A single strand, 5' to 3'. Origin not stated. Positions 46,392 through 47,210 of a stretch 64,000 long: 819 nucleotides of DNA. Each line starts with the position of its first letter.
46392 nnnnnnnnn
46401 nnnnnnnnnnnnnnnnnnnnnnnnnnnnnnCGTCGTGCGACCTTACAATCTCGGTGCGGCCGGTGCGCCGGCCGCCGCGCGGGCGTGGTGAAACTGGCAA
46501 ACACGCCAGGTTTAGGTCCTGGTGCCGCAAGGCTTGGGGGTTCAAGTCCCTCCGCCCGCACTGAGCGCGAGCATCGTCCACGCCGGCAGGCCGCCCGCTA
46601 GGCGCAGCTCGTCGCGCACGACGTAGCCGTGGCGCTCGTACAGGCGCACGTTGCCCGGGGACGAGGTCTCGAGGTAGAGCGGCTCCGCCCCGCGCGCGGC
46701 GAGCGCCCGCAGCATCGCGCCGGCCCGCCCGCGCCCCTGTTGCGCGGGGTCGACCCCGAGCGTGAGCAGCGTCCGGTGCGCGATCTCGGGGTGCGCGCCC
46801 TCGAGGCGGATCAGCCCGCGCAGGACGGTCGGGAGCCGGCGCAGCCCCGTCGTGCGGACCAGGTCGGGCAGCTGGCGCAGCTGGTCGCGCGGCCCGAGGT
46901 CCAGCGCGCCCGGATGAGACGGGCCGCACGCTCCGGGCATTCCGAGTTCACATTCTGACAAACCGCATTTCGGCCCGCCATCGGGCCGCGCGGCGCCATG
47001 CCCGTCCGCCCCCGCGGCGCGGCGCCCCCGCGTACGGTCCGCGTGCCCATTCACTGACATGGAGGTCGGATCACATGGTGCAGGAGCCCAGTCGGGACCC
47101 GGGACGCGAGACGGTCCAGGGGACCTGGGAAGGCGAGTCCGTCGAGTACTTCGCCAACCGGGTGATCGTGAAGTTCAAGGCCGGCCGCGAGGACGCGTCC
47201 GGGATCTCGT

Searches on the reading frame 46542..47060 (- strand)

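Call 100: search_protein_families(library=pfam, proteins=[window:46542-47060:-], max_evalue=0.001)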
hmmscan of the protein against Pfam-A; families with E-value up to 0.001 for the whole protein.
window:46542-47060:- (172 aa): 2 families
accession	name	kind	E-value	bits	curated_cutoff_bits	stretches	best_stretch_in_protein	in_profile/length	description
PF13508.13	Acetyltransf_7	-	1.3e-06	29.1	27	1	92-147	26-83/84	Acetyltransferase (GNAT) domain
PF00583.31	Acetyltransf_1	-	3.3e-05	24.6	20.7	1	95-146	59-116/116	Acetyltransferase (GNAT) family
